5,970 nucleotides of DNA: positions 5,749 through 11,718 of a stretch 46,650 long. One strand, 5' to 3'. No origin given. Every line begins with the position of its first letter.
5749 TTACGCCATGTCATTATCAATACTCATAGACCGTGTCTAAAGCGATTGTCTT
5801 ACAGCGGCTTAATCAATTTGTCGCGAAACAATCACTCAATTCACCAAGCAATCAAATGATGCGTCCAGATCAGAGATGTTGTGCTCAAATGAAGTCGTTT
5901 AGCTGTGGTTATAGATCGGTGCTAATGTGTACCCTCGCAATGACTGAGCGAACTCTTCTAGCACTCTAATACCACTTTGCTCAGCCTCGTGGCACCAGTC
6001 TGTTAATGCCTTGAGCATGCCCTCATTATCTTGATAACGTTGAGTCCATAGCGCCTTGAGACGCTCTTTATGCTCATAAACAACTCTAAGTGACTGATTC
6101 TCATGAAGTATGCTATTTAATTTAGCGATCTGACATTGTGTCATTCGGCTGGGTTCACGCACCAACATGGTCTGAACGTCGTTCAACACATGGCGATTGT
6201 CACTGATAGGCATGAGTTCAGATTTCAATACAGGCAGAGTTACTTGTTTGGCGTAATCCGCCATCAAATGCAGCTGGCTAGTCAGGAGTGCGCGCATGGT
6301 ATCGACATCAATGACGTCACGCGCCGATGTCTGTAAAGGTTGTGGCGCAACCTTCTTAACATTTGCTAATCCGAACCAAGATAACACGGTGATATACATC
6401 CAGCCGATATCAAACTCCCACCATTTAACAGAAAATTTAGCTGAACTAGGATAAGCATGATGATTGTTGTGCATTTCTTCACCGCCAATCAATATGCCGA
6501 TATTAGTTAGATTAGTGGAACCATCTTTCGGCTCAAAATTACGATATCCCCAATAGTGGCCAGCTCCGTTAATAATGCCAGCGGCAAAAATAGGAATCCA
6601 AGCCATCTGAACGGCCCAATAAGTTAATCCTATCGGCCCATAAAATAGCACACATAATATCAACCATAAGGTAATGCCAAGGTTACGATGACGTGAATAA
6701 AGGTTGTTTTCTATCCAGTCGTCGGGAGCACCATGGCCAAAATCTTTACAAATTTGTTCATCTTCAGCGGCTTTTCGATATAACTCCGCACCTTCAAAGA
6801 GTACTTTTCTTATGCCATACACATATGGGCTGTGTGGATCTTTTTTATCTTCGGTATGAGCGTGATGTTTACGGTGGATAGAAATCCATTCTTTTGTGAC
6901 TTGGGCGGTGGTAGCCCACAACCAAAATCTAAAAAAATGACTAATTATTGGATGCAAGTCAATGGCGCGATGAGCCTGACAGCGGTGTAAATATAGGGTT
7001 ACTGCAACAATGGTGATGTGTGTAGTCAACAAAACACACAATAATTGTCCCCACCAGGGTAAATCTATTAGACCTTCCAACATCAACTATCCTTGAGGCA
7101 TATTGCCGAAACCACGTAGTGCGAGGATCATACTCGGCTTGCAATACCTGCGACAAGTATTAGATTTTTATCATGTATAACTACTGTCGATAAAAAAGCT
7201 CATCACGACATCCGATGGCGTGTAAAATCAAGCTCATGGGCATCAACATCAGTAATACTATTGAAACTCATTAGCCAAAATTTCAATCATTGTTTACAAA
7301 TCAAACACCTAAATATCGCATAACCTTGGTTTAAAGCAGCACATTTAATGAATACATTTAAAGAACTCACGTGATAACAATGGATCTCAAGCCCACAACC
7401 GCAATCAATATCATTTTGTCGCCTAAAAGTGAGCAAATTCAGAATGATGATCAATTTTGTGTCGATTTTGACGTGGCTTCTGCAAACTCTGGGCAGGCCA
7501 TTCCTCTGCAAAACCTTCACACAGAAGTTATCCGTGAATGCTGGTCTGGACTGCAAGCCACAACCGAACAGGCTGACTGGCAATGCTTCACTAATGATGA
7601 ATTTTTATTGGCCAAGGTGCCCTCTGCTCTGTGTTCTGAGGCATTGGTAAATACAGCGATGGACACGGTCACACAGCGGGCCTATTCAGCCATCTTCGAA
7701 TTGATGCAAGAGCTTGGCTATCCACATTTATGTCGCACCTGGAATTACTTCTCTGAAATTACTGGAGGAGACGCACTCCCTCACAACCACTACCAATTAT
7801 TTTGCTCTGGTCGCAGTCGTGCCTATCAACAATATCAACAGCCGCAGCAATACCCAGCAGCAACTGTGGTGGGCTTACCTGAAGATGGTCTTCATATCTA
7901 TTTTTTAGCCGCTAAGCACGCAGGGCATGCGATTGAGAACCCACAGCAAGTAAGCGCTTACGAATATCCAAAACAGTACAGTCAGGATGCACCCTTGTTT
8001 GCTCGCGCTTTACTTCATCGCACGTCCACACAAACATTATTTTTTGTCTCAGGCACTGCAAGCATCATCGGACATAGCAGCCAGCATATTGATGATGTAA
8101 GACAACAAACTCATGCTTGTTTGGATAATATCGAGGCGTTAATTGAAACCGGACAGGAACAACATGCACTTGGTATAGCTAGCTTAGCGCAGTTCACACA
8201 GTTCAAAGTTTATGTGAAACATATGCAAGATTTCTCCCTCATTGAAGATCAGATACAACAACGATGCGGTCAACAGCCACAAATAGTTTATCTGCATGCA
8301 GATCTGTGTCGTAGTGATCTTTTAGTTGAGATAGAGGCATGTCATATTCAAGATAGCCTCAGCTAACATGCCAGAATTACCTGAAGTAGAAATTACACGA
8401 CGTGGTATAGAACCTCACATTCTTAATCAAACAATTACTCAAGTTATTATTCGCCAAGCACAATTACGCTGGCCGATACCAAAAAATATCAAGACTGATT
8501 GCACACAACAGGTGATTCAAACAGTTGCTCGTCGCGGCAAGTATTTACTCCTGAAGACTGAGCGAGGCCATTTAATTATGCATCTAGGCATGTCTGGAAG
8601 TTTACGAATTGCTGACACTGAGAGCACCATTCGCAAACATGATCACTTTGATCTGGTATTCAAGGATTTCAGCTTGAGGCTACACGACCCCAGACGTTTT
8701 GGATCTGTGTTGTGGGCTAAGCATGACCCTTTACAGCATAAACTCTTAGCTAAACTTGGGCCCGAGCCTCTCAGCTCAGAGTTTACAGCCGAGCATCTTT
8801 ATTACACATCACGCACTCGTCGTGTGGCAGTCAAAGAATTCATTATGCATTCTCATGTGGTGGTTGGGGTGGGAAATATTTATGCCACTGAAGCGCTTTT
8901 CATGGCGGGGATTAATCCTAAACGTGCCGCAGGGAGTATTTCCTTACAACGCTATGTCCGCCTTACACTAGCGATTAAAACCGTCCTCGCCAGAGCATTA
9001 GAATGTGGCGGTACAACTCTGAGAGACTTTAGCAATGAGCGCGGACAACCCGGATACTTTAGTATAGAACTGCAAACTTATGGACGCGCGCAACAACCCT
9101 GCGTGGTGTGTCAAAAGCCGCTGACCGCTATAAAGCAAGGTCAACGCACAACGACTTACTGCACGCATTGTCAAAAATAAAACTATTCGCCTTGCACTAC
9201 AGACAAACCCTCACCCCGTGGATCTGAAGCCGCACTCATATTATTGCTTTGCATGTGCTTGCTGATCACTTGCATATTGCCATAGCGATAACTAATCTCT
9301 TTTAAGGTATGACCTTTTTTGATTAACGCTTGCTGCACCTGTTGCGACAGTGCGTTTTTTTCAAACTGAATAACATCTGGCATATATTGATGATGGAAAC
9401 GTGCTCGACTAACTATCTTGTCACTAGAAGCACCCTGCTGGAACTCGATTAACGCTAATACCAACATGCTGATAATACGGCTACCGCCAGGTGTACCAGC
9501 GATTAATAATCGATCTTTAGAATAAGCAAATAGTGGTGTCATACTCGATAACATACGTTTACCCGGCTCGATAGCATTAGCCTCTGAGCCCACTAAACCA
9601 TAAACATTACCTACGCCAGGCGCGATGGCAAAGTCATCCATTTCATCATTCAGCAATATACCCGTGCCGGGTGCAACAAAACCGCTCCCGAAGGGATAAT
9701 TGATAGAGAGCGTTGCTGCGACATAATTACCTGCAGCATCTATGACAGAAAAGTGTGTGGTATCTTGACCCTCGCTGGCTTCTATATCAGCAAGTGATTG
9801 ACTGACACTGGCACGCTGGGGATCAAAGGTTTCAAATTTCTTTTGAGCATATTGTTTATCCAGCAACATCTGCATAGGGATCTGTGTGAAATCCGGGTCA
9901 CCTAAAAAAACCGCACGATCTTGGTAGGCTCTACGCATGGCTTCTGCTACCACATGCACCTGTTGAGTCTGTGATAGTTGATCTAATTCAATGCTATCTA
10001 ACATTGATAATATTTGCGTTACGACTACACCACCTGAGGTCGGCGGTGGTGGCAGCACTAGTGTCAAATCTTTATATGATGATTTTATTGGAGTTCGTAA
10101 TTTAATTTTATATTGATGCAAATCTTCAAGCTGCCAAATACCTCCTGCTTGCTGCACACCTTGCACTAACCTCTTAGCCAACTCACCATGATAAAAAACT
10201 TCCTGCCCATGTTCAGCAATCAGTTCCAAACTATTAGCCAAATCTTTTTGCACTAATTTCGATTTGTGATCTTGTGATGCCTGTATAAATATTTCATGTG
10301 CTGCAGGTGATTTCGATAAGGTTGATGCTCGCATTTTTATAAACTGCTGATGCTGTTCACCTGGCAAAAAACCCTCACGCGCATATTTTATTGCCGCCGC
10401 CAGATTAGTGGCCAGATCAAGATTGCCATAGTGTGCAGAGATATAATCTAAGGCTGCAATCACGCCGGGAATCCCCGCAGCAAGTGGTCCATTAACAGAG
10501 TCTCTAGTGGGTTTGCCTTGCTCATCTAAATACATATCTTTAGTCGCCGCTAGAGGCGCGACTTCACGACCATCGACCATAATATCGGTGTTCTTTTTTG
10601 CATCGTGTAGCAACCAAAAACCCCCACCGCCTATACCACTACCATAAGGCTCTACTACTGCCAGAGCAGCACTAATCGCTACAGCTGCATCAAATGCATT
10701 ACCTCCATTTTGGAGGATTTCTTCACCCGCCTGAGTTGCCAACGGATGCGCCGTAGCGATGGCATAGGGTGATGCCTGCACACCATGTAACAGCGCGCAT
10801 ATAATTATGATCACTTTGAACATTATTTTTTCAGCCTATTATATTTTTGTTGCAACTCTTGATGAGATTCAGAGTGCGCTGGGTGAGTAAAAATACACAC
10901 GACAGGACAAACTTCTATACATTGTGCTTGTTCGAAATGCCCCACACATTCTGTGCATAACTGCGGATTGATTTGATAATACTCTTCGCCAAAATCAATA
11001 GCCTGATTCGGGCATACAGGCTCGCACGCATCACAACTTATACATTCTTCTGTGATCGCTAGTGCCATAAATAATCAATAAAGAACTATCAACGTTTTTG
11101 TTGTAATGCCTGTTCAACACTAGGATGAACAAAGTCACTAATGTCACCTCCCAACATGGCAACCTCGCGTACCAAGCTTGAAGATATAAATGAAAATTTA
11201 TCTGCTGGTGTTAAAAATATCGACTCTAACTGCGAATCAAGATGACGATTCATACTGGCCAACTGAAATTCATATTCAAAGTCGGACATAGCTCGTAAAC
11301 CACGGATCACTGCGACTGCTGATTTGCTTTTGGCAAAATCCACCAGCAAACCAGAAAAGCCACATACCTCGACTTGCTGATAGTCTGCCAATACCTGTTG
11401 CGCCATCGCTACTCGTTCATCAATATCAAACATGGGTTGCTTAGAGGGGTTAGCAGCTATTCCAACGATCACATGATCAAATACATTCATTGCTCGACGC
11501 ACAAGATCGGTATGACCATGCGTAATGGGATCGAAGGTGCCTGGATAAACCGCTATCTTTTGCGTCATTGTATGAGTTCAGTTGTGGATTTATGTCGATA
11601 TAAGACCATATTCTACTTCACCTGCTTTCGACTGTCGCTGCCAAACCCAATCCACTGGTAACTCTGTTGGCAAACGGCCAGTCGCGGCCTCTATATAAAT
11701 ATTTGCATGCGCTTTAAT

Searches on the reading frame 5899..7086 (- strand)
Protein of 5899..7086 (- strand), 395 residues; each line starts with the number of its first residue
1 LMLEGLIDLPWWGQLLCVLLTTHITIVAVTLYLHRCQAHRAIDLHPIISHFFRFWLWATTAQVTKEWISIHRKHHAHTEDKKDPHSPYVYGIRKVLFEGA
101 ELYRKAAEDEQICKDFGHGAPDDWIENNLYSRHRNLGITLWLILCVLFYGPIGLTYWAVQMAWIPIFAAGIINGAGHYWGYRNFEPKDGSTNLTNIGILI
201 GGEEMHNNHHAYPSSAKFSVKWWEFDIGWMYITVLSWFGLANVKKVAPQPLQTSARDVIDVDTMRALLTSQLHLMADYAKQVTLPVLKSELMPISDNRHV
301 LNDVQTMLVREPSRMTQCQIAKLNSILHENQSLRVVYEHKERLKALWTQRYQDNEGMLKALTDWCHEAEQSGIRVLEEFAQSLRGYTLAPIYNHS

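Call 16: search_protein_families(library=pfam, proteins=[window:5899-7086:-], max_evalue=0.000001)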
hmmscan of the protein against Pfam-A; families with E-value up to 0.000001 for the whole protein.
window:5899-7086:- (395 aa): 2 families
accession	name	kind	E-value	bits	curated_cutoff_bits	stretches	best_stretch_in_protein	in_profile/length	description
PF00487.30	FA_desaturase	-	1.4e-15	58.2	29.7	1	10-225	2-231/253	Fatty acid desaturase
PF01610.23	DDE_Tnp_ISL3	-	1.4e-11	45.1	23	1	296-386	108-196/240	Transposase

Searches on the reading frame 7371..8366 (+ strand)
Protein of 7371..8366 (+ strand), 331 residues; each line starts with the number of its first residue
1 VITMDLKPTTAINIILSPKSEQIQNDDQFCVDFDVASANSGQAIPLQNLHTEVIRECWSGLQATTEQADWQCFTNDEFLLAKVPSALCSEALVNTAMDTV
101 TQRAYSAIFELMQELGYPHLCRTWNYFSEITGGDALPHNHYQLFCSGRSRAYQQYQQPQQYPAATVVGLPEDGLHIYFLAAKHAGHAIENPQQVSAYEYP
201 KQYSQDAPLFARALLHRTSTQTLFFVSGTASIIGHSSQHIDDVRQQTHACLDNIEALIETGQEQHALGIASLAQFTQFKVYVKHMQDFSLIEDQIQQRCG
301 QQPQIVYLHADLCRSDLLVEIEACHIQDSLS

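Call 16: search_protein_families(library=pfam, proteins=[window:7371-8366:+], max_evalue=0.000001)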
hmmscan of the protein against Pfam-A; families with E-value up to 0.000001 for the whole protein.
window:7371-8366:+ (331 aa): 1 family
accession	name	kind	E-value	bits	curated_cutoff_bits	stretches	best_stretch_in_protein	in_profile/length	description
PF21168.2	FkbO_Hyg5-like_N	-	1.6e-25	90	27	1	65-180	12-122/122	Chorismatase FkbO/Hyg5-like, N-terminal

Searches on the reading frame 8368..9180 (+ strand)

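Call 16: search_protein_families(library=pfam, proteins=[window:8368-9180:+], max_evalue=0.000001)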
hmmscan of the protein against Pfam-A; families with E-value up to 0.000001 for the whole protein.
window:8368-9180:+ (270 aa): 2 families
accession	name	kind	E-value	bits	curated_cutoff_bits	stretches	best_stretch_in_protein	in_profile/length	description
PF01149.29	Fapy_DNA_glyco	-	9.7e-36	123.4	25.5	1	1-114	1-117/117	Formamidopyrimidine-DNA glycosylase N-terminal domain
PF06831.19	H2TH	-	2.3e-24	85.6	34.7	1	130-221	1-92/93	Formamidopyrimidine-DNA glycosylase H2TH domain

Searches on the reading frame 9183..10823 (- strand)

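Call 16: search_protein_families(library=pfam, proteins=[window:9183-10823:-], max_evalue=0.000001)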
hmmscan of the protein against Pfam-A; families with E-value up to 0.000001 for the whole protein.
window:9183-10823:- (546 aa): 1 family
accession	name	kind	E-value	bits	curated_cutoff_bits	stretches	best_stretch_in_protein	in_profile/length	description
PF01019.26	G_glu_transpept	-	4.5e-152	507.9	27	1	35-539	2-512/512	Gamma-glutamyltranspeptidase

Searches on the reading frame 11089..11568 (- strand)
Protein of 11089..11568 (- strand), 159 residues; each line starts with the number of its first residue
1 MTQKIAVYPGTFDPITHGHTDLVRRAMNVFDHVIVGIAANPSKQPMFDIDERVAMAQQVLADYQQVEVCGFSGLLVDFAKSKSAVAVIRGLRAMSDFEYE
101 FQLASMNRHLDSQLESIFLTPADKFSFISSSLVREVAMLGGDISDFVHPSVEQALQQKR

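Call 17: search_protein_families(library=pfam, proteins=[window:11089-11568:-], max_evalue=0.000001)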
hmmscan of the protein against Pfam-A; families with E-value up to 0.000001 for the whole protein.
window:11089-11568:- (159 aa): 1 family
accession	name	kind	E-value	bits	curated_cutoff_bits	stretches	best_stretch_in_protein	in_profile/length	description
PF01467.32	CTP_transf_like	-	2.3e-26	93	21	1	7-135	1-132/133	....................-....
